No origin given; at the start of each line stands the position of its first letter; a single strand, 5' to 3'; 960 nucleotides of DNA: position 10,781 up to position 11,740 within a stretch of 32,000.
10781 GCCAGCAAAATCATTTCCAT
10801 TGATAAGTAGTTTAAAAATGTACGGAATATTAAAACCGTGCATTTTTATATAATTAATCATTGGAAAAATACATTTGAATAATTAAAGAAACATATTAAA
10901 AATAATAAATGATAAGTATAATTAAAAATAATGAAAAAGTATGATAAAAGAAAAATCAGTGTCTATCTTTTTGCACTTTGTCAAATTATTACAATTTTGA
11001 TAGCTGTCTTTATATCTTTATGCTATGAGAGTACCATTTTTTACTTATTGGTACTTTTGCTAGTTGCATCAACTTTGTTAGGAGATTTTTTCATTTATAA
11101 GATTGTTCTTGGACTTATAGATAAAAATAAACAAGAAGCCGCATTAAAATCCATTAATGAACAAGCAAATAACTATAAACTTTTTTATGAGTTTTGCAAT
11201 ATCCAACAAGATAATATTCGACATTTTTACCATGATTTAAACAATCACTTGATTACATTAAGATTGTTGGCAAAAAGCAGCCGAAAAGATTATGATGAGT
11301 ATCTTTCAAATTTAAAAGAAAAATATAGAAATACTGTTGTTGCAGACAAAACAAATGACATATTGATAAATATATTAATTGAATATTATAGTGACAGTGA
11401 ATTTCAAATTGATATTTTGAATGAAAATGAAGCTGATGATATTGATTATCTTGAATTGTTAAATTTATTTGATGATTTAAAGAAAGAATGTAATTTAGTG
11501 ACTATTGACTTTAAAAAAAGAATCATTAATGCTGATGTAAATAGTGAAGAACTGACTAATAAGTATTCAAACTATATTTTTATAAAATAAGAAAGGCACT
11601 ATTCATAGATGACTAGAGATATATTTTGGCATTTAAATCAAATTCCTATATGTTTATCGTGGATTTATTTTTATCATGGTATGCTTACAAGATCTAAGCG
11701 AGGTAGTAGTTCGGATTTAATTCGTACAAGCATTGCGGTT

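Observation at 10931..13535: Histidine kinase functions split over two adjacent membrane proteins, with a convergent overlapping LytTR regulator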

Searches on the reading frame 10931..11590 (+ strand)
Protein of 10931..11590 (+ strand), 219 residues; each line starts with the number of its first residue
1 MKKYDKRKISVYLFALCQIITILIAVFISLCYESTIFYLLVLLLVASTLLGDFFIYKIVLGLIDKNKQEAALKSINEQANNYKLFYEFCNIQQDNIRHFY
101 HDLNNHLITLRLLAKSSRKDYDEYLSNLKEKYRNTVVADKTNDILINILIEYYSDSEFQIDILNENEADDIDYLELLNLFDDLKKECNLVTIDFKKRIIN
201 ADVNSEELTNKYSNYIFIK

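Call 3: search_protein_families(library=pfam, proteins=[window:10931-11590:+], max_evalue=1)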
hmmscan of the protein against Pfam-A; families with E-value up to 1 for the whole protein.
window:10931-11590:+ (219 aa): 3 families
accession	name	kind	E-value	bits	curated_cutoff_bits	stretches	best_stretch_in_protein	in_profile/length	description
PF20849.2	TelK_muzzle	-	0.066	13.7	27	1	125-175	48-99/118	Protelomerase, muzzle domain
PF03547.23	Mem_trans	-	0.08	12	25.7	1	4-77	91-161/343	Membrane transport protein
PF07688.17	KaiA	-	0.21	12.2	22.2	1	114-192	19-96/122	KaiA C-terminal domain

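Call 4: search_protein_families(library=ncbifam, proteins=[window:10931-11590:+], max_evalue=1)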
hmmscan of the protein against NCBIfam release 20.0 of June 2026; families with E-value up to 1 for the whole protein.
window:10931-11590:+ (219 aa): 1 family
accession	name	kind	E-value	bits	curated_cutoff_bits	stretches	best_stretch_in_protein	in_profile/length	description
TIGR02338.1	gimC_beta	equivalog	0.015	15.2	73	1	53-107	50-104/110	prefoldin subunit beta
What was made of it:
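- Checked: It has no Pfam or NCBIfam hit (calls 3, 4).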

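Call 9: find_homologous_proteins(query=window:10931-11590:+, max_evalue=0.001)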
Query window:10931-11590:+ (219 aa): 2 proteins with E <= 0.001 among 383 candidates.
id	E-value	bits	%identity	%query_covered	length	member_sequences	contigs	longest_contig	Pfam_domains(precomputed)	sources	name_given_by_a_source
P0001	7.0e-132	455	100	100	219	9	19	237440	-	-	-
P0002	1.5e-33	134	37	93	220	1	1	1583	-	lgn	-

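Call 12: find_encoding_contigs(protein=P0002, flank=10000)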
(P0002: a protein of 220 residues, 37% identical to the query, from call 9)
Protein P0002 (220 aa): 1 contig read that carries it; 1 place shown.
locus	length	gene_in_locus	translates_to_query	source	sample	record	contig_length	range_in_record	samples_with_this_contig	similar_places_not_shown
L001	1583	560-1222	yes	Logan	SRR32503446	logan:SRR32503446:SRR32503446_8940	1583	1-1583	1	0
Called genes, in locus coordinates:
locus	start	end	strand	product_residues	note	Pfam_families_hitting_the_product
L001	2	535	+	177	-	?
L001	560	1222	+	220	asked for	-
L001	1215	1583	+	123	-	?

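Call 21: search_solved_structures(query=A1, max_evalue=10, show_alignments=3)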
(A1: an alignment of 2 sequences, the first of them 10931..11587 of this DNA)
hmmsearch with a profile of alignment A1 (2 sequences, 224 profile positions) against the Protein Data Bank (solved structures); distinct sequences matched with E-value up to 10: 11.
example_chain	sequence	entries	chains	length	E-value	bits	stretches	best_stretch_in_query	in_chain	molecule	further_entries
3zjz_A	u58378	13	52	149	0.25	14.2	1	12-78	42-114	ION TRANSPORT PROTEIN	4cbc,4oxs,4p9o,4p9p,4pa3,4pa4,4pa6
4x88_A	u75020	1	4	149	0.28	14.1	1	12-78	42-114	Ion transport protein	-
7pgg_A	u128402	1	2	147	0.44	13.4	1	13-78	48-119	Ion transport protein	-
7pgi_A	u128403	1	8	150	0.46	13.4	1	13-78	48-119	Ion transport protein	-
4f4l_A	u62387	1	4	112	0.46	13.4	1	12-71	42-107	Ion transport protein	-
4lto_A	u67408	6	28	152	0.62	12.9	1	13-75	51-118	Ion transport protein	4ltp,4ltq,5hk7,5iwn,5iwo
4ltr_A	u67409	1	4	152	1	12.2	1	13-66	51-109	Ion transport protein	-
6yz2_A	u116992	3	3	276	1.3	11.9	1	12-77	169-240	Ion transport protein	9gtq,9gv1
6sx5_A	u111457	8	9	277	1.3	11.9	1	12-77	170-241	Ion transport protein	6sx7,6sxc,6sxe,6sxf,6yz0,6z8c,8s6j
5hvx_A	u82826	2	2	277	1.5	11.7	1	12-77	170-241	Ion transport protein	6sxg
5hj8_A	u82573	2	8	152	1.6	11.6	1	13-66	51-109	Ion transport protein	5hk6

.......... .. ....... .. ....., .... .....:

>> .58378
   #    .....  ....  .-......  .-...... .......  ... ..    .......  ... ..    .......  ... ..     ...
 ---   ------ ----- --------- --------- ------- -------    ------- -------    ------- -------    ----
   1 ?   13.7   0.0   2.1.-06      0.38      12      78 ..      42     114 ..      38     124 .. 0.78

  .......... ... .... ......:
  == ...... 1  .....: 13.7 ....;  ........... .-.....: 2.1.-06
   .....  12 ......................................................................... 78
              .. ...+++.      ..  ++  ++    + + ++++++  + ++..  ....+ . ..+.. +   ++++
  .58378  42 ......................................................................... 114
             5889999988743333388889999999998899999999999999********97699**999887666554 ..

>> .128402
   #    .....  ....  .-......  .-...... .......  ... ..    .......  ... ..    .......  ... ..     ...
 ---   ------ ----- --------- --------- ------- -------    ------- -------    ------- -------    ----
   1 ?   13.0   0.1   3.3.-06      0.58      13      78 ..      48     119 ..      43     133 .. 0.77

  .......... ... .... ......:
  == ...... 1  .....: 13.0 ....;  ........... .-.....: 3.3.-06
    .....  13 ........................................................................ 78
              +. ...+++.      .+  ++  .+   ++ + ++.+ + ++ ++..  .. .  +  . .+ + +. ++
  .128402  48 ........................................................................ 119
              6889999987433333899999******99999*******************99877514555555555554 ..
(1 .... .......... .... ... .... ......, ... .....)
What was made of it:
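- Tried and rejected: The A profile against PDB hit only TM-helix noise (call 21).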

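Call 26: search_protein_representatives(alignment_id=A1)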
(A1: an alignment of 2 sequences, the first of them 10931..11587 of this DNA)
Query: 2 sequences, 224 profile positions. Proteins with E-value up to 0.001 (for the whole library): 217; up to 1e-10: 7; up to 1e-30: 2. The best 150 are listed.
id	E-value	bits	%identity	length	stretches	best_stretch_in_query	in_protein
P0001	3.5e-112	389.9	-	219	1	1-223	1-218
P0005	1.5e-55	204.7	-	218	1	4-219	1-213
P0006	1.2e-30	123.3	-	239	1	4-210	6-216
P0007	2.0e-29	119.3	-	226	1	4-198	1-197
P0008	4.7e-29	118.0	-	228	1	13-212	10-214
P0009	2.1e-21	93.0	-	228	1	5-195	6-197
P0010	4.7e-11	59.2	-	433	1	13-184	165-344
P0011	2.8e-10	56.6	-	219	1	6-150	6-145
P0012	1.6e-09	54.2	-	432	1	12-179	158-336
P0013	1.6e-09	54.1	-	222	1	2-204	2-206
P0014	2.2e-09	53.7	-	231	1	4-187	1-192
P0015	3.6e-09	53.0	-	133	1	4-134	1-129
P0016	1.1e-08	51.4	-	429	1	14-137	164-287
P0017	2.1e-08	50.5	-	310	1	5-163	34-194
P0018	3.8e-08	49.7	-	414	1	10-189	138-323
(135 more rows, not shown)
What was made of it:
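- The A profile hits ~430-aa canonical kinases over their last two TM helices, DHp and the start of CA (call 26).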

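Call 31: find_related_loci(query=A3, collection=genome_contigs, flank=6000)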
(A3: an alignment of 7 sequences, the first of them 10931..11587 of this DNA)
Query A3 (219 aa) in genome_contigs; peptide patterns used: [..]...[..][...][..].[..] (x = any residue, [..] = any of these).
28 stretches matched a pattern; 8 encode a relative of the query (tblastn E <= 1e-3); 8 distinct loci.
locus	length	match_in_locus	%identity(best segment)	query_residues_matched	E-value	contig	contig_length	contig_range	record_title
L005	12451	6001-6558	37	6-186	2e-27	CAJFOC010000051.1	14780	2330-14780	uncultured Holdemania sp. isolate Coassembly_mag_156 genome assembly, contig: MAGpy_11413_min2k_bin_156_fak87_1151563, w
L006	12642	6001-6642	32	2-206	2e-26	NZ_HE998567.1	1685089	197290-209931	Holdemania massiliensis AP2, whole genome shotgun sequence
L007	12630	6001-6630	31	7-211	8e-24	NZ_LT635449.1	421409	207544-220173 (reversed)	Holdemania sp. Marseille-P2844 strain Marseille-P2844T, whole genome shotgun sequence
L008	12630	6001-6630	31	7-211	2e-23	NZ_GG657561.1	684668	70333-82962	Holdemania filiformis DSM 12042 Scfld10, whole genome shotgun sequence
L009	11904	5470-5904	37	9-152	2e-19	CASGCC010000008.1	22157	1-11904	uncultured Firmicutes bacterium isolate B38_L1_377377_idba_bin.39 genome assembly, contig: B38_L1_377377_idba_bin.39.fa_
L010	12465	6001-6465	28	1-152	1e-17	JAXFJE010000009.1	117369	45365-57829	MAG: Erysipelotrichaceae bacterium isolate SUG2319 k141_81069, whole genome shotgun sequence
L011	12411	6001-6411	27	3-137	2e-5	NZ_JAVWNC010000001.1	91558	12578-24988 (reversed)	MAG: Anaerorhabdus sp. isolate CGS1Y4-bin55 NODE_130_length_91558_cov_114.425538, whole genome shotgun sequence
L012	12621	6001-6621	22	6-215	1e-4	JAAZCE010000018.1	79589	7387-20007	MAG: Clostridiales bacterium isolate AS07pgkLD_107 78339_AS07, whole genome shotgun sequence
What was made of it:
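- Tried and rejected: A 7-sequence alignment worked (call 31).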

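Call 39: search_protein_families(library=pfam, alignment_id=A2, max_evalue=1)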
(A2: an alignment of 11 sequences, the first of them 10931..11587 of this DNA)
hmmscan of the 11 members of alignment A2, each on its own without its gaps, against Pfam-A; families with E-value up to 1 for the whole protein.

A. member 1, window:10931-11587:+ (219 aa): 3 families
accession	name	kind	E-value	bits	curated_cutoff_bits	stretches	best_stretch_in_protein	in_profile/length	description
PF20849.2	TelK_muzzle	-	0.066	13.7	27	1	125-175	48-99/118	Protelomerase, muzzle domain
PF03547.23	Mem_trans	-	0.08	12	25.7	1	4-77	91-161/343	Membrane transport protein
PF07688.17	KaiA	-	0.21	12.2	22.2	1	114-192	19-96/122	KaiA C-terminal domain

B. families by the number of members that match (of 11 scanned): 25 families
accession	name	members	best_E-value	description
PF14689.11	SPOB_a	3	0.00018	Sensor_kinase_SpoOB-type, alpha-helical domain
PF06687.17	SUR7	2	0.3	SUR7/PalI family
PF13687.11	DUF4153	1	0.00087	Domain of unknown function (DUF4153)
PF03073.20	TspO_MBR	1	0.0051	TspO/MBR family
PF19337.4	BAMBI_C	1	0.0053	BMP and activin membrane-bound inhibitor homolog C-terminus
PF12725.13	DUF3810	1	0.0081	Protein of unknown function (DUF3810)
PF11683.13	DUF3278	1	0.025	Protein of unknown function (DUF3278)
PF14285.11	DUF4367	1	0.025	Domain of unknown function (DUF4367)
PF07782.18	DC_STAMP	1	0.025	DC-STAMP-like protein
PF14023.12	Bestrophin-like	1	0.037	Bestrophin-like domain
PF20849.2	TelK_muzzle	1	0.066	Protelomerase, muzzle domain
PF02098.22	His_binding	1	0.066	Tick histamine binding protein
PF03547.23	Mem_trans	1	0.08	Membrane transport protein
PF17082.10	Spc29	1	0.085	Spindle Pole Component 29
PF12320.13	SbcD_C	1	0.088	Type 5 capsule protein repressor C-terminal domain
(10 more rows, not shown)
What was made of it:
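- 11213..11260 (+): A H-box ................. The predicted phospho-acceptor His101 is the codon at 11231-11233. Weak SPOB_a hits in 3 of 11 members (call 39).
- On Spo0B/ChpT histidine phosphotransferases (applied to A): SPOB_a hits are weak, in 3 of 11 members (call 39).
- Closest known: Spo0B. Same: There are weak SPOB_a hits (call 39).
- Three of 11 A members give weak SPOB_a hits (call 39).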

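Call 40: find_related_loci(query=A3, collection=metagenome_contigs, flank=5000)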
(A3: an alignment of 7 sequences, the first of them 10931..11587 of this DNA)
Query A3 (219 aa) in metagenome_contigs; peptide patterns used: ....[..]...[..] (x = any residue, [..] = any of these).
100 stretches matched a pattern; 7 encode a relative of the query (tblastn E <= 1e-3); 7 distinct loci.
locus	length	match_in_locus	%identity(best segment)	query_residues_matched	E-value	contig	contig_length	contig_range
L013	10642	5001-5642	32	2-206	1e-26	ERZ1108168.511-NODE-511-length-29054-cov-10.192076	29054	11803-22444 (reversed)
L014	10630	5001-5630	30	7-211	7e-26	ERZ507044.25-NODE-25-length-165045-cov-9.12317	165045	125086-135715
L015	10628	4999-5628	31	7-211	7e-24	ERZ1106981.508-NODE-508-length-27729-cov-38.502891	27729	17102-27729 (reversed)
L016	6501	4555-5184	31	7-211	8e-24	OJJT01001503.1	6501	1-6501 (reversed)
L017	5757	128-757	30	7-211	6e-23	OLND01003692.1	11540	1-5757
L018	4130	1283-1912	31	7-211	1e-20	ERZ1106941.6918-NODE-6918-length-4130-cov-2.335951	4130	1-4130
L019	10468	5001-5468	33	2-154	8e-18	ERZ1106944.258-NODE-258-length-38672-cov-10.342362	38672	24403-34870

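Call 59: predict_structure(alignment_id=A2)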
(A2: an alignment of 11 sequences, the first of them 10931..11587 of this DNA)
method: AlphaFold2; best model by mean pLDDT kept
length: 219 residues; sequences in the alignment: 11
mean_pLDDT: 82.8   pTM: 0.57
mean pLDDT of the five models: 82.8, 82.7, 82.2, 81.6, 77.0
residues with pLDDT >= 90: 51; 70-90: 148; 50-70: 16; < 50: 4
segments of 3 or more residues with pLDDT < 50: 1-4
pLDDT, mean of each block of 10 residues (from residue 1): 57 77 75 74 82 86 93 92 89 88 92 94 93 71 84 82 73 88 87 86 76 83
secondary structure, 60 per line:
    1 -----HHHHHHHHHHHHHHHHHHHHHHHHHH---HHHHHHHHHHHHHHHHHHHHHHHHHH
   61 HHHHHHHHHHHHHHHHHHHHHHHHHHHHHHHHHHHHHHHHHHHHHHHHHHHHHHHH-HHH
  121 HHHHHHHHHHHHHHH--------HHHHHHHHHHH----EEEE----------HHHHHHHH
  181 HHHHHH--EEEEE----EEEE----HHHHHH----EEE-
elements in order: H6-31 H35-116 H118-135 H144-154 E159-162 H173-186 E189-193 E198-201 H206-211 E216-218
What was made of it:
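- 10946..11104 (+): A residues 6-58: two TM helices, homologous to the last two TM helices of canonical HPK10 kinases and of B. AlphaFold2 helices 6-31 and 35-116 (call 59).
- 11351..11587 (+): A residues 141-219: truncated CA-like alpha/beta stub with no N-box Asn (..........), no G1 and no G2. AlphaFold2 secondary structure (call 59).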

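Call 63: fold_search(model_id=the predicted structure, library=pdb)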
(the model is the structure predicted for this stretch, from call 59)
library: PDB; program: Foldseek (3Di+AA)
matches with E <= 10: 38; with E <= 0.001: 0
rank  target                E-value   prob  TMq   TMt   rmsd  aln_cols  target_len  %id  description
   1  5iuj_A                1.9e-02  0.69  0.21  0.22  12.5       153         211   16  Crystal structure of the DesK-DesR complex in the phosphotransfer state with low Mg2+ (20 mM) (released 2016-12-21)
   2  5iuj_D                4.6e-02  0.51  0.21  0.21  12.4       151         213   16  Crystal structure of the DesK-DesR complex in the phosphotransfer state with low Mg2+ (20 mM) (released 2016-12-21)
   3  3ehj_B                5.2e-02  0.87  0.29  0.30  12.2       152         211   14  Crystal structure of DesKC-H188V in complex with AMP-PCP (released 2009-09-15)
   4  6e95_A                7.6e-02  0.87  0.38  0.35   6.5       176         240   17  Chimeric structure of Saccharomyces cerevisiae GCN4 leucine zipper fused to Staphylococcus aureus AgrC cytoplasmic his (released 2019-02-27)
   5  3ehh_A                8.1e-02  0.66  0.24  0.27  12.8       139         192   13  Crystal structure of DesKC-H188V in complex with ADP (released 2009-09-15)
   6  6e52_A                9.2e-02  0.85  0.38  0.35   6.4       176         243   17  Chimeric structure of Saccharomyces cerevisiae GCN4 leucine zipper fused to Staphylococcus aureus AgrC cytoplasmic his (released 2019-02-27)
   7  3ehj_A                9.8e-02  0.63  0.25  0.27  13.1       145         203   14  Crystal structure of DesKC-H188V in complex with AMP-PCP (released 2009-09-15)
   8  5ium_A                1.2e-01  0.35  0.20  0.21  13.2       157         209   16  Crystal structure of phosphorylated DesKC (released 2016-12-21)
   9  3ehh_B                1.5e-01  0.41  0.21  0.23  13.1       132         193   14  Crystal structure of DesKC-H188V in complex with ADP (released 2009-09-15)
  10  3gie_B                2.1e-01  0.51  0.27  0.28   9.9       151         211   14  Crystal structure of DesKC_H188E in complex with AMP-PCP (released 2009-09-15)
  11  7ssj_A                2.4e-01  0.51  0.25  0.25  13.9       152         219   15  Crystal structure of the DesK-DesR complex in the phosphatase state (released 2022-11-16)
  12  7ssj_D                2.9e-01  0.51  0.26  0.26  13.7       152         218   15  Crystal structure of the DesK-DesR complex in the phosphatase state (released 2022-11-16)
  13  7ssj_C                4.2e-01  0.35  0.25  0.25  14.0       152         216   15  Crystal structure of the DesK-DesR complex in the phosphatase state (released 2022-11-16)
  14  6rh0_A                6.1e-01  0.14  0.18  0.17   9.8       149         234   13  Revisiting pH-gated conformational switch. Complex HK853-RR468 pH 5.5 (released 2020-02-19)
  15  3ehf_D                6.5e-01  0.13  0.18  0.20   8.9       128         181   16  Crystal structure of DesKC in complex with AMP-PCP (released 2009-09-15)
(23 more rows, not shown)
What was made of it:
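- Foldseek support for A's fold is weak (best E 0.019; call 63).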

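Call 69: list_cluster_members(proteins=[window:10931-11587:+, window:11609-12826:+, window:12825-13535:-, window:5415-6710:+, window:18275-20446:+])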
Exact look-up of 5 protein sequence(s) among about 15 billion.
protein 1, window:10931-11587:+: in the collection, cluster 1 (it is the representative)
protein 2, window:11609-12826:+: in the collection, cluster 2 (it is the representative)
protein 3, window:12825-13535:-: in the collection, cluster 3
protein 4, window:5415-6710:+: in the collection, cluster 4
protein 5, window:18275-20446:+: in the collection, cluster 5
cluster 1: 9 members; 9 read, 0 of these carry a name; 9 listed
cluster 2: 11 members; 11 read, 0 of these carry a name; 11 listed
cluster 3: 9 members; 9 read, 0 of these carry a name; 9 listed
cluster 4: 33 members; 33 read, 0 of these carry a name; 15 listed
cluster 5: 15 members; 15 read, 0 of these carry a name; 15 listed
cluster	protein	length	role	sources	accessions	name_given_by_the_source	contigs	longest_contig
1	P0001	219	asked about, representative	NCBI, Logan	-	-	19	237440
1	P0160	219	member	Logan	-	-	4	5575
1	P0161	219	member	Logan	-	-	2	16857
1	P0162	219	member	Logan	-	-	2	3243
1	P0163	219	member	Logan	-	-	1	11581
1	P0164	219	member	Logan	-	-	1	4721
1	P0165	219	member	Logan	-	-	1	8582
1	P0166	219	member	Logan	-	-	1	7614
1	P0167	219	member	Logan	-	-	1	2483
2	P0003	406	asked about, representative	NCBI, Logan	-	-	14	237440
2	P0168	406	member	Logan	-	-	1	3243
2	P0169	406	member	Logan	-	-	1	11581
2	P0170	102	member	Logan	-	-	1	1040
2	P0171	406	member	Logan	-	-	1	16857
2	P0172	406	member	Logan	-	-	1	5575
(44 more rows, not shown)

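Call 71: search_dna_similar(query=window:10931-11587:+, collection=plasmids, mode=protein, max_evalue=0.001, max_rows=15)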
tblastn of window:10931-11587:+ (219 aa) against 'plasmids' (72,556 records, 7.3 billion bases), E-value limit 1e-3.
No match.
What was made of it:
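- Tried and rejected: A has no relative on PLSDB plasmids (call 71).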
